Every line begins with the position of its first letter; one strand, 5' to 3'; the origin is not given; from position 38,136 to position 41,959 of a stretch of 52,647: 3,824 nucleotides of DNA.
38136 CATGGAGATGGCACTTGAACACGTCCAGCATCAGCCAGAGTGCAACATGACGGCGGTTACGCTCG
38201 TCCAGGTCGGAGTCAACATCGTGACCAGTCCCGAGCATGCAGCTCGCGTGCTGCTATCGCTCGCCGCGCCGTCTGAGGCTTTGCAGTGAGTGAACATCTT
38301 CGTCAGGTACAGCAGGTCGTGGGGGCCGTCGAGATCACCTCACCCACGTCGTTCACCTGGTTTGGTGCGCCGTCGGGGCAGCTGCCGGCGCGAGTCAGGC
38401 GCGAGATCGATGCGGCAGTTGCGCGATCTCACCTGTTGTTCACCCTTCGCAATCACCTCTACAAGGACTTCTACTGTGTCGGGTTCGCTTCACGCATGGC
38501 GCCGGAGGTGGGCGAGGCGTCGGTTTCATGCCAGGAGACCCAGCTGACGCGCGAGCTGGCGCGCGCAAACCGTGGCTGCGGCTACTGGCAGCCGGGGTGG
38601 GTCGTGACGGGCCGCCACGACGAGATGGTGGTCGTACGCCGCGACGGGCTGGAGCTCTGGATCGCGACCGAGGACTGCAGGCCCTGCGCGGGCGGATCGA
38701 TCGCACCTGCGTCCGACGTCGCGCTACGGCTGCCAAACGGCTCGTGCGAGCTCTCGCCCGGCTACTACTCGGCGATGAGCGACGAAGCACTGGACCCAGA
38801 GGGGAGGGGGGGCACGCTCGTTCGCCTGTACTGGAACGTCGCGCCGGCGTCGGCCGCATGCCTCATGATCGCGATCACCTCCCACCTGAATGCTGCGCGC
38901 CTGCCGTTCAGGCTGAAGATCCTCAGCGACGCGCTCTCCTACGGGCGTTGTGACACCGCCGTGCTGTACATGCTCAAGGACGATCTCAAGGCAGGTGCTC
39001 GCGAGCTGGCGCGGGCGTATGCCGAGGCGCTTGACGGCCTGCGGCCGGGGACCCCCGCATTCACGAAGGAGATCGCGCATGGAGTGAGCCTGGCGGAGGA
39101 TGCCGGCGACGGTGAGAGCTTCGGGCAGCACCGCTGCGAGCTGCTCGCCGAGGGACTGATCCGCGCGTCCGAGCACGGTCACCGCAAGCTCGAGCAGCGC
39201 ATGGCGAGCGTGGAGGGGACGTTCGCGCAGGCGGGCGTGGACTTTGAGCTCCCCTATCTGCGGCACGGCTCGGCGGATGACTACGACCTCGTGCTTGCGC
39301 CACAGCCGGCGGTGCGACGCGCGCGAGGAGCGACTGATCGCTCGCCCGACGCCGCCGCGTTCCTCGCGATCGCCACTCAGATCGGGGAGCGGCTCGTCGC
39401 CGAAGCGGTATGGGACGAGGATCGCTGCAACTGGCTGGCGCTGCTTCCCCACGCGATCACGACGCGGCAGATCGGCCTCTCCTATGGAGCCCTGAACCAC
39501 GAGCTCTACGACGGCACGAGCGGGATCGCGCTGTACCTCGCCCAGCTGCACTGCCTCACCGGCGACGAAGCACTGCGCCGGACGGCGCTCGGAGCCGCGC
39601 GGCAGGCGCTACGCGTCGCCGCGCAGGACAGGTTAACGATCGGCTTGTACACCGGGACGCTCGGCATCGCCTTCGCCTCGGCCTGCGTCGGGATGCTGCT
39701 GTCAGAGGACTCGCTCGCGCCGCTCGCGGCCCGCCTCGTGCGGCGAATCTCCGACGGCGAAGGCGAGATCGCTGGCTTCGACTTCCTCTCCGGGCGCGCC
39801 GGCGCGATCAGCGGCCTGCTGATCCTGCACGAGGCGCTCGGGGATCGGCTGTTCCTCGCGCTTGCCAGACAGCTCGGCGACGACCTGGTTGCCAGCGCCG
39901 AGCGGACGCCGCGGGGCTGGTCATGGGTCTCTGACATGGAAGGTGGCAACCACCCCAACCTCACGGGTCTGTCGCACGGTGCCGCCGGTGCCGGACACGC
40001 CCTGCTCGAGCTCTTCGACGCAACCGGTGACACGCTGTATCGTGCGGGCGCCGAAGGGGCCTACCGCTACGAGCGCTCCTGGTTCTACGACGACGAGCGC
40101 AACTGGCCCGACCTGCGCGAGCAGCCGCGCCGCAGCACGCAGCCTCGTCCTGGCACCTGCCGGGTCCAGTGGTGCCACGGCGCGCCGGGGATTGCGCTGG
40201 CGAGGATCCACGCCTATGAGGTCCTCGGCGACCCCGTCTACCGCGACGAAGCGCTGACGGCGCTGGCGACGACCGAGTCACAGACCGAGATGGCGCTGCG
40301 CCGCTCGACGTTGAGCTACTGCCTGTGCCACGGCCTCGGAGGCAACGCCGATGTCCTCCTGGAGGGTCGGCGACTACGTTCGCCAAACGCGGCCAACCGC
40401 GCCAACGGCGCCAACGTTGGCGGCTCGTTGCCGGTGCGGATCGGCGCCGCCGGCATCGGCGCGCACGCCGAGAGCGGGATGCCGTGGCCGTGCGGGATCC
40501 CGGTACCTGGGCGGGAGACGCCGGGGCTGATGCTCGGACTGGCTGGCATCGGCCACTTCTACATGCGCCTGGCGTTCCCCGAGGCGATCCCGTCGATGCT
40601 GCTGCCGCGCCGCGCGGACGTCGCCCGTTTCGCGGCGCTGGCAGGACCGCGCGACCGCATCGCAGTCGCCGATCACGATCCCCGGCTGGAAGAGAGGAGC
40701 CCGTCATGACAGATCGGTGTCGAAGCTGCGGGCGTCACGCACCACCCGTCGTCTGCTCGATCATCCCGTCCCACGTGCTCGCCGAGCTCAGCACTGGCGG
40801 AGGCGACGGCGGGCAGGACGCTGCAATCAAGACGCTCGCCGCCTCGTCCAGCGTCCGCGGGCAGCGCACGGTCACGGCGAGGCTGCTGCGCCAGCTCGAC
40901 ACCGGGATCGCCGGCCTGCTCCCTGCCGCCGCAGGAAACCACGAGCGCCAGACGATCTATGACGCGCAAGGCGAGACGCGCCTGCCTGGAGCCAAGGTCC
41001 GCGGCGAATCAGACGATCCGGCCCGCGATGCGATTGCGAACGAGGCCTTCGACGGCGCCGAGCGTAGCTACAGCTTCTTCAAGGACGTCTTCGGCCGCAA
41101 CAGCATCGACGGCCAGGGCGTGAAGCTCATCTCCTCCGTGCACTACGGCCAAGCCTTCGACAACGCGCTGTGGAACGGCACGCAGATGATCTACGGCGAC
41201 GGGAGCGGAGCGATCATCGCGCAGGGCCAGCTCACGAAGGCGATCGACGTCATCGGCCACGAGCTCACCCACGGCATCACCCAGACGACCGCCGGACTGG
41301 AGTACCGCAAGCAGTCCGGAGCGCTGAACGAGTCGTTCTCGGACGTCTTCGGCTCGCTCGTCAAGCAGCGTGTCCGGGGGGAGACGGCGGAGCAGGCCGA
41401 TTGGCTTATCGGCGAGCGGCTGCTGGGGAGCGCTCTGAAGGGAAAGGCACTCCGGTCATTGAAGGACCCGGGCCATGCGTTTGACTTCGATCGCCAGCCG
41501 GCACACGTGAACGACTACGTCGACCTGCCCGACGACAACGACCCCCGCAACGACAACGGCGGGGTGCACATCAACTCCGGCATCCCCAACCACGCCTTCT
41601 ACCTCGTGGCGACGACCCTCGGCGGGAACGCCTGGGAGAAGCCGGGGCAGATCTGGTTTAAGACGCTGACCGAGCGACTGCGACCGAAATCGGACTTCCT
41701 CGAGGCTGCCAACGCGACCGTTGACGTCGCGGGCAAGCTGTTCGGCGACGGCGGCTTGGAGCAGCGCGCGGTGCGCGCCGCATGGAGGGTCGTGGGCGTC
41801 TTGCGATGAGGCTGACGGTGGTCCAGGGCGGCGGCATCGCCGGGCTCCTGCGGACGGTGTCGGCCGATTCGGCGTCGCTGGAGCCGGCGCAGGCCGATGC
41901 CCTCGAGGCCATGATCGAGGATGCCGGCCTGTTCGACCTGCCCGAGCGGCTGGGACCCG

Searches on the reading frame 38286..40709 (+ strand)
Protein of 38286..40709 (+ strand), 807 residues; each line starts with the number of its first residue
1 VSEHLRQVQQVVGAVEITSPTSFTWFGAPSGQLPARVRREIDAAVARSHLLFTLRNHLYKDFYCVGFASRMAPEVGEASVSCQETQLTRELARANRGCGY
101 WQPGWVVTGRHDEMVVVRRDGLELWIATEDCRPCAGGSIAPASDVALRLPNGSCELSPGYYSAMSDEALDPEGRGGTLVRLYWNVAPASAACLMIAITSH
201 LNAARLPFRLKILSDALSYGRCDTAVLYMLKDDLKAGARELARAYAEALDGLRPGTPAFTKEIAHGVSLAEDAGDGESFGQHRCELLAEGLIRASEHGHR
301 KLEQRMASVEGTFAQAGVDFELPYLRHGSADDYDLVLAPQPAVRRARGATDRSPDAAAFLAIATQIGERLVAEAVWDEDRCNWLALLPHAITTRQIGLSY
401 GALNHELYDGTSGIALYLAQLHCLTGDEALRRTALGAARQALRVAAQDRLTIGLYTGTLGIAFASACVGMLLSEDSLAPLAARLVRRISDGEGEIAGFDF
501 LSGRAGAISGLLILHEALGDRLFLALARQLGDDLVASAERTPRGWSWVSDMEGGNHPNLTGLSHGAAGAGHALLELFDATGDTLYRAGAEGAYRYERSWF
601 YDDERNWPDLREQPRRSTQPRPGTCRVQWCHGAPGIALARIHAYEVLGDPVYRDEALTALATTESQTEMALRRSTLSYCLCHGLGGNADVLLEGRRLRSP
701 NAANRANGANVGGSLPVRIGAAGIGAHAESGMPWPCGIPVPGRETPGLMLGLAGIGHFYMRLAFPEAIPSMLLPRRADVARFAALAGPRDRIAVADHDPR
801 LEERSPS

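Call 5: search_protein_families(library=pfam, proteins=[window:38286-40709:+], max_evalue=0.01)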
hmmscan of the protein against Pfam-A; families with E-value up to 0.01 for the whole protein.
window:38286-40709:+ (807 aa): 2 families
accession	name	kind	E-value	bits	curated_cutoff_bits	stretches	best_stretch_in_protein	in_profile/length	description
PF05147.19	LANC_like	-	2.4e-52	178.1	23.2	1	403-773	3-350/350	Lanthionine synthetase C-like protein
PF17914.6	HopA1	-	3.9e-37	128.2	22.7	1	155-325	5-170/170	HopA1 effector protein family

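Call 22: search_solved_structures(query=window:38286-40709:+, max_evalue=0.01, show_alignments=2)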
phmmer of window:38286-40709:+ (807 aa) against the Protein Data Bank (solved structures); distinct sequences matched with E-value up to 0.01: 8.
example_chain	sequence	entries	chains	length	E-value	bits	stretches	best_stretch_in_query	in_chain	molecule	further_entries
6st5_A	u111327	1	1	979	3.2e-19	71.8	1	402-698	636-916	LicM2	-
9dk1_B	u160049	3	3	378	1.4e-12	49.8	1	139-294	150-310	Lyase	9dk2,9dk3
8d0v_A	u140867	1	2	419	1.5e-08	36.5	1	408-692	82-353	Glutathione S-transferase LANCL1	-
3e6u_A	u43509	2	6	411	1.8e-08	36.3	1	408-692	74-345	LanC-like protein 1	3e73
8czk_A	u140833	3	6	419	1.9e-08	36.2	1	408-692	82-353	Glutathione S-transferase LANCL1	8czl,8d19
3t33_A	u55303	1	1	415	2.2e-08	36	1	404-706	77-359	G protein coupled receptor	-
6wq1_A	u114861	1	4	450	4.3e-08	35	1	407-697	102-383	LanC-like protein 2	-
2g02_A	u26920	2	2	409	5.3e-05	24.8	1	498-697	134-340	Nisin biosynthesis protein nisC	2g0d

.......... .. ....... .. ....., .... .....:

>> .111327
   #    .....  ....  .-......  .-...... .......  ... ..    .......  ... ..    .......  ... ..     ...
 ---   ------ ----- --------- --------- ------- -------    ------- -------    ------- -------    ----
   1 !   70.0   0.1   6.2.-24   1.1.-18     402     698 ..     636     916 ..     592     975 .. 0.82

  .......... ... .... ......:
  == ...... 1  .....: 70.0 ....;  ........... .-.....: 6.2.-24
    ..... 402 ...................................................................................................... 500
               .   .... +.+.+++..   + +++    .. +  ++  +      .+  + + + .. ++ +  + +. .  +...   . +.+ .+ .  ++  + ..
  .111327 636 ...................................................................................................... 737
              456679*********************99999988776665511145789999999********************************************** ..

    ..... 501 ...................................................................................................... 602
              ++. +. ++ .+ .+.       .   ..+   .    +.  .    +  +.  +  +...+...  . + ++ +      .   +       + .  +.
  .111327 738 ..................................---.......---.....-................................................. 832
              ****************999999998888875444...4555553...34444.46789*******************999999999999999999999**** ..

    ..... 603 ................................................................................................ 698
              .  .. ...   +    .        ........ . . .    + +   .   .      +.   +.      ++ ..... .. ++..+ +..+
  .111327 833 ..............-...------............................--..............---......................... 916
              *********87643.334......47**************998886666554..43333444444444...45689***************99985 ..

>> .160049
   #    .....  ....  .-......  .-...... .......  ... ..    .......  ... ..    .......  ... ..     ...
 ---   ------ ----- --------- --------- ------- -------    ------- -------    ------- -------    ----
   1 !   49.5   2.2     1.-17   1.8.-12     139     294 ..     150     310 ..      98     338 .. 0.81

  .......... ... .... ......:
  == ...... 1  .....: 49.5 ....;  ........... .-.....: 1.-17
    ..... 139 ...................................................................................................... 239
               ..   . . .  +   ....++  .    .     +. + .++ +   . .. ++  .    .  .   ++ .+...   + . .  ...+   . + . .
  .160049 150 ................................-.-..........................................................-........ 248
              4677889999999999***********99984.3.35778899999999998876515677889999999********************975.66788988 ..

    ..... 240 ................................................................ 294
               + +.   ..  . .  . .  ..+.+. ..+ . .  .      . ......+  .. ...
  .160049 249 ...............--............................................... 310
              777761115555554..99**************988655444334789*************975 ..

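Call 23: find_homologous_proteins(query=window:38286-40709:+, max_evalue=1e-10)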
Query window:38286-40709:+ (807 aa): 64 proteins with E <= 1e-10 among 8000 candidates.
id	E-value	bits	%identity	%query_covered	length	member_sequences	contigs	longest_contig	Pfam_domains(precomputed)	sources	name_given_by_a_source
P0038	0.0e+0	1836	100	100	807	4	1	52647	PF17914.7,PF05147.20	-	-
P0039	0.0e+0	1051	64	97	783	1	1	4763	PF17914.7,PF05147.20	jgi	jgi:hypothetical protein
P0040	4.1e-271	920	58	95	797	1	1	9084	PF17914.7,PF05147.20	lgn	-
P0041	1.2e-267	908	56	100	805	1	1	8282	PF17914.7,PF05147.20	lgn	-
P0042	2.6e-257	874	58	96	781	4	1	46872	PF17914.7,PF05147.20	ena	-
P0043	5.1e-254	863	56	96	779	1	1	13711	PF17914.7,PF05147.20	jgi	jgi:class II lanthipeptide synthase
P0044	3.6e-240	818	52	95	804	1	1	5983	PF17914.7,PF05147.20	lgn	-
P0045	1.6e-211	723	48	97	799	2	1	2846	PF17914.7,PF05147.20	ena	-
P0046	2.5e-200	686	46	98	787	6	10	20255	PF17914.7,PF05147.20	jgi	jgi:hypothetical protein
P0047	8.8e-200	684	46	97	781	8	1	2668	PF17914.7,PF05147.20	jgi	jgi:hypothetical protein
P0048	3.4e-198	679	46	96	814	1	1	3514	PF17914.7,PF05147.20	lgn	-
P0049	4.1e-196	672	45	97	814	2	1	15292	PF17914.7,PF05147.20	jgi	jgi:hypothetical protein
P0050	4.9e-196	672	47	96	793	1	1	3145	PF17914.7,PF05147.20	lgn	-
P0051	1.7e-194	667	45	97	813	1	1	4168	PF17914.7,PF05147.20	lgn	-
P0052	5.6e-194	665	44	97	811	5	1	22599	PF17914.7,PF05147.20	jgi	jgi:hypothetical protein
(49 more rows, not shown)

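Call 25: find_related_loci(query=A2, collection=genome_contigs, flank=6000)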
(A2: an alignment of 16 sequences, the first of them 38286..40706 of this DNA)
Query A2 (807 aa) in genome_contigs; peptide patterns used: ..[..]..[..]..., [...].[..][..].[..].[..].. (x = any residue, [..] = any of these).
597 stretches matched a pattern (row limit reached: there are more); 545 encode a relative of the query (tblastn E <= 1e-3); the best 80 are kept; 80 distinct loci.
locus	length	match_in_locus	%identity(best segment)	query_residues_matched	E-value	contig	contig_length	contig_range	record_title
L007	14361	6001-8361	47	1-787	0e+0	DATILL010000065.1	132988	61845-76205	MAG TPA_asm: Mycobacteriales bacterium isolate SMAG_U15743 k141_492646, whole genome shotgun sequence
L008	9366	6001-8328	44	1-781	0e+0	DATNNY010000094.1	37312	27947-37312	MAG TPA_asm: Pyrinomonadaceae bacterium isolate SMAG_U11517 k141_1181896, whole genome shotgun sequence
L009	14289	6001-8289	44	1-773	0e+0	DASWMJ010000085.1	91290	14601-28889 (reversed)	MAG TPA_asm: Chloroflexia bacterium isolate SMAG_U3384 k141_288086, whole genome shotgun sequence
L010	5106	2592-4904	44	1-776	0e+0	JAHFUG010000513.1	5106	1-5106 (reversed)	MAG: Blastocatellia bacterium isolate nzgw74 NODE_2081_length_5107_cov_5.638387, whole genome shotgun sequence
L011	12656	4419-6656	41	7-762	2e-171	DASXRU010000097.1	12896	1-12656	MAG TPA_asm: Pyrinomonadaceae bacterium isolate SMAG_U4648 k141_1002376, whole genome shotgun sequence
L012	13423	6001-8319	41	1-780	7e-171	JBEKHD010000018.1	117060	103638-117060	MAG: Candidatus Acidiferrales bacterium isolate SPRUCE 269 SPRUCE_269_18, whole genome shotgun sequence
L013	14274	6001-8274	41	1-776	1e-169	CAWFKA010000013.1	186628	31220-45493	MAG: uncultured Acidobacteriaceae bacterium isolate MFD06435.bin.3.5 genome assembly, contig: contig_82577, whole genome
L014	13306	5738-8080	42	1-795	2e-168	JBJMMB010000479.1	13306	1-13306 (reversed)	MAG: Chloroflexia bacterium isolate H1_18_all_fractions_metab_maxb_101_63_9 k255_6893691, whole genome shotgun sequence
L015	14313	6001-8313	40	1-775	7e-164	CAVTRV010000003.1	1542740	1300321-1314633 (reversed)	MAG: uncultured Acidobacteriota bacterium isolate MFD00731.bin.1.2 genome assembly, contig: contig_1344, whole genome sh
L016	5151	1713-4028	39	1-782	3e-165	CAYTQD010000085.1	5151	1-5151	MAG TPA_asm: uncultured Nitrososphaeraceae archaeon isolate SRP321284_co1_303 genome assembly, contig: NODE_23834_length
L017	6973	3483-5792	43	1-776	1e-162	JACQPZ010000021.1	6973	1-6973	MAG: Candidatus Latescibacterota bacterium isolate NC_groundwater_1320_Ag_S-0.2um_68_47 S_p2_S4_coassembly_k141_463954,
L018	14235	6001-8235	41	8-772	3e-157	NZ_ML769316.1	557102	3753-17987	Catellatospora paridis strain NEAU-CL2 Scaffold5, whole genome shotgun sequence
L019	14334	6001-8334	42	3-790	3e-155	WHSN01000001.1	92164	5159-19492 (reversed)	MAG: Luteitalea sp. isolate Dino_bin7 k141_255665_length_92164_cov_12.0343, whole genome shotgun sequence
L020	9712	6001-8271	41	7-774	2e-151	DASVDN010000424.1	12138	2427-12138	MAG TPA_asm: Nitrolancea sp. isolate SMAG_U2034 k141_1722343, whole genome shotgun sequence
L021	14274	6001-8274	42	8-774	2e-149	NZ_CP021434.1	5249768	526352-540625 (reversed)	Tumebacillus avium strain AR23208 chromosome, complete genome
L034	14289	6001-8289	39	7-780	3e-137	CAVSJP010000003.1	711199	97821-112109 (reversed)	MAG: uncultured Chloroflexia bacterium isolate MFD01721.bin.1.301 genome assembly, contig: contig_26279, whole genome sh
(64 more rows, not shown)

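Call 73: search_protein_families(library=ncbifam, proteins=[window:38286-40709:+], max_evalue=0.001)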
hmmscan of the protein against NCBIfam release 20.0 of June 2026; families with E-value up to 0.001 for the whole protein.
window:38286-40709:+ (807 aa): 3 families
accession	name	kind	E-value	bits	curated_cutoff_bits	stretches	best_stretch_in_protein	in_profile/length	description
TIGR03897.1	lanti_2_LanM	subfamily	5.2e-73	246.2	304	1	348-765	538-932/932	type 2 lanthipeptide synthetase LanM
NF038150.1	lanthi_synth_IV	equivalog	6.2e-32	110.8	650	1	366-693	476-783/851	class IV lanthionine synthetase LanL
NF038151.1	lanthi_synth_III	equivalog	9.7e-14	50.7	575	1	447-663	559-753/833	class III lanthionine synthetase LanKC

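Call 75: predict_structure(alignment_id=A2)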
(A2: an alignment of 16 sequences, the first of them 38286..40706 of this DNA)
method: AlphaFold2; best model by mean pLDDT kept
length: 807 residues; sequences in the alignment: 16
mean_pLDDT: 83.6   pTM: 0.70
mean pLDDT of the five models: 83.6, 83.4, 82.8, 82.1, 82.1
residues with pLDDT >= 90: 427; 70-90: 246; 50-70: 71; < 50: 63
segments of 3 or more residues with pLDDT < 50: 71-83, 340-350, 552-556, 614-617, 703-712, 790-807
pLDDT, mean of each block of 10 residues (from residue 1): 70 91 80 82 93 92 79 37 67 94 93 92 92 86 92 87 93 85 88 96 96 82 92 91 91 84 89 82 95 96 95 92 88 70 36 80 94 92 79 61 87 97 95 98 87 88 95 93 90 73 91 94 95 93 82 49 83 97 97 92 83 52 73 92 95 95 90 79 91 81 47 77 75 68 80 95 92 89 75 40 37
secondary structure, 60 per line:
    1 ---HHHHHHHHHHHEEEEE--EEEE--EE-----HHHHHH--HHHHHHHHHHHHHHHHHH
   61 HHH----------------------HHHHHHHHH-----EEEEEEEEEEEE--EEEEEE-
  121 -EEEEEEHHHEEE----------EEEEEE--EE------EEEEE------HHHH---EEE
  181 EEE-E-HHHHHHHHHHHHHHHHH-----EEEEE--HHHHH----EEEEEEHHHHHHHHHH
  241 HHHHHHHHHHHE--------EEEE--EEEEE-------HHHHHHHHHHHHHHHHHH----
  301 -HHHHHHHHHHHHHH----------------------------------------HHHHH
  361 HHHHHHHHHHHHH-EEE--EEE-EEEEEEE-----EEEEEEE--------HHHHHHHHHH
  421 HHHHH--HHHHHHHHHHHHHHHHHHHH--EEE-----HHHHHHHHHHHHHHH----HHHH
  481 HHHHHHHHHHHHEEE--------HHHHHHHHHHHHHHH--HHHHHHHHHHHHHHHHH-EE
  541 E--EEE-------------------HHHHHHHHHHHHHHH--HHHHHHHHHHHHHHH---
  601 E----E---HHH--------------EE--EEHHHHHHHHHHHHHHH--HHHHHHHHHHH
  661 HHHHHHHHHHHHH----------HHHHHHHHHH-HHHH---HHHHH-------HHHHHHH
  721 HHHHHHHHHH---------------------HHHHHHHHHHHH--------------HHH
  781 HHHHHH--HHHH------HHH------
elements in order (helices of 4 or more, strands of 3 or more residues): H4-14 E15-19 E22-25 H35-40 H43-63 H86-94 E100-111 E114-119 E122-127 E131-133 E144-149 E160-164 H171-174 E178-183 H187-203 E209-213 H216-220 E225-230 H231-251 E261-264 E267-271 H279-296 H302-315 H356-373 E375-377 E380-382 E384-390 E396-402 H411-425 H428-447 E450-452 H458-472 H477-492 E493-495 H504-518 H521-537 E539-541 E544-546 H566-580 H583-597 H633-647 H650-673 H684-693 H695-698 H702-706 H714-730 H752-763 H778-786 H789-792

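Call 78: search_protein_families(library=pfam, proteins=[L008:4340-4822:+, L034:4361-4840:+], max_evalue=1)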
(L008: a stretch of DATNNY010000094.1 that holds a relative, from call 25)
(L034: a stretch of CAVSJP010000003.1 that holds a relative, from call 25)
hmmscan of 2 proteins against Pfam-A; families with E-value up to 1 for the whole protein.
L008:4340-4822:+ (160 aa): 0 families

L034:4361-4840:+ (159 aa): 0 families

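Call 79: fold_search(model_id=the predicted structure, library=pdb)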
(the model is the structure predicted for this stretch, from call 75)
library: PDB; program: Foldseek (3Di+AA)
matches with E <= 10: 679; with E <= 0.001: 45
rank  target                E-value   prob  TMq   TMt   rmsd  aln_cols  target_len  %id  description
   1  9dk3_B                9.4e-15  1.00  0.31  0.75   4.4       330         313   25  Lexapeptide dehydratase complex LxmKY, hydrolysed ATP bound (released 2024-12-04)
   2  9dk1_B                1.8e-14  1.00  0.31  0.75   4.2       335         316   25  Lexapeptide dehydratase complex LxmKY apo (released 2024-12-04)
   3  9dk2_B                3.3e-14  1.00  0.31  0.75   4.5       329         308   26  Lexapeptide dehydratase complex LxmKY, ATP bound (released 2024-12-04)
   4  8cav_A                5.7e-13  1.00  0.42  0.39  16.3       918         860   14  Discovery of the lanthipeptide Curvocidin and structural insights into its trifunctional synthetase CuvL (released 2023-06-14)
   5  6st5                  1.1e-12  1.00  0.40  0.35  13.2       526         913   20  crystal structure of LicM2 (released 2022-08-10)
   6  6wq1_A                1.8e-12  1.00  0.37  0.70   4.9       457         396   19  Eukaryotic LanCL2 protein (released 2021-05-05)
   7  6wq1_C                2.6e-12  1.00  0.37  0.70   4.9       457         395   20  Eukaryotic LanCL2 protein (released 2021-05-05)
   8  3e6u_B                4.6e-12  1.00  0.37  0.70   5.1       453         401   19  Crystal structure of Human LanCL1 (released 2009-06-23)
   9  8czk_A                6.3e-12  1.00  0.37  0.69   5.6       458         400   19  Human LanCL1 bound to GSH and Dhb-Erk peptide (released 2023-01-25)
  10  8car                  6.5e-12  1.00  0.39  0.38  15.6       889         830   16  Discovery of the lanthipeptide Curvocidin and structural insights into its trifunctional synthetase CuvL (released 2023-06-14)
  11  8cav_B                1.1e-11  1.00  0.40  0.38  18.9       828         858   17  Discovery of the lanthipeptide Curvocidin and structural insights into its trifunctional synthetase CuvL (released 2023-06-14)
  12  8d0v_A                2.5e-11  1.00  0.37  0.69   5.6       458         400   19  Human LanCL1 C264A mutant bound to GSH (released 2023-01-25)
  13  3e6u_D                5.1e-11  1.00  0.37  0.70   5.8       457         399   19  Crystal structure of Human LanCL1 (released 2009-06-23)
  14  3t33                  5.6e-11  1.00  0.37  0.70   4.3       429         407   20  Crystal Structure of Arabidopsis GCR2 (released 2013-04-17)
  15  3e6u_A                1.3e-10  1.00  0.38  0.70   7.1       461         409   20  Crystal structure of Human LanCL1 (released 2009-06-23)
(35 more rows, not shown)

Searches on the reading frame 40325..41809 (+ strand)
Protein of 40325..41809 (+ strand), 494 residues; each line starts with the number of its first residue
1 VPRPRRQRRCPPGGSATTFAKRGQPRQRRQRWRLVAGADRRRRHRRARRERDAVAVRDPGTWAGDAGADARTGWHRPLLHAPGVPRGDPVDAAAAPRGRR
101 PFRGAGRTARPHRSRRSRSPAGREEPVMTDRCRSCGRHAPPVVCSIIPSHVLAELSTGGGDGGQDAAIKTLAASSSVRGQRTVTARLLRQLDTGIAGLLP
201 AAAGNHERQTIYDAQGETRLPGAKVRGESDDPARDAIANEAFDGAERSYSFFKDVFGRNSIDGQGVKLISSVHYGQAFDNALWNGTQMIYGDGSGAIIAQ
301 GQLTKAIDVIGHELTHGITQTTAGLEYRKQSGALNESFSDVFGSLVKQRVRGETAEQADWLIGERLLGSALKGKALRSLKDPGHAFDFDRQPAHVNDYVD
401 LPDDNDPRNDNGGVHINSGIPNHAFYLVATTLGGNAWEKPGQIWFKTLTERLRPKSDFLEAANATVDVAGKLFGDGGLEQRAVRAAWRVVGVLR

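Call 5: search_protein_families(library=pfam, proteins=[window:40325-41809:+], max_evalue=0.01)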
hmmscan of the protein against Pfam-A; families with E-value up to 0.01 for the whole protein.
window:40325-41809:+ (494 aa): 2 families
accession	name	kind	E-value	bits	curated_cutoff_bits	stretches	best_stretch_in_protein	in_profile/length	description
PF02868.21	Peptidase_M4_C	-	5.5e-54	182.9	24.4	1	323-492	1-165/165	Thermolysin metallopeptidase, alpha-helical domain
PF01447.24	Peptidase_M4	-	5.9e-28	98.6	22.4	1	208-320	30-145/145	Thermolysin metallopeptidase, catalytic domain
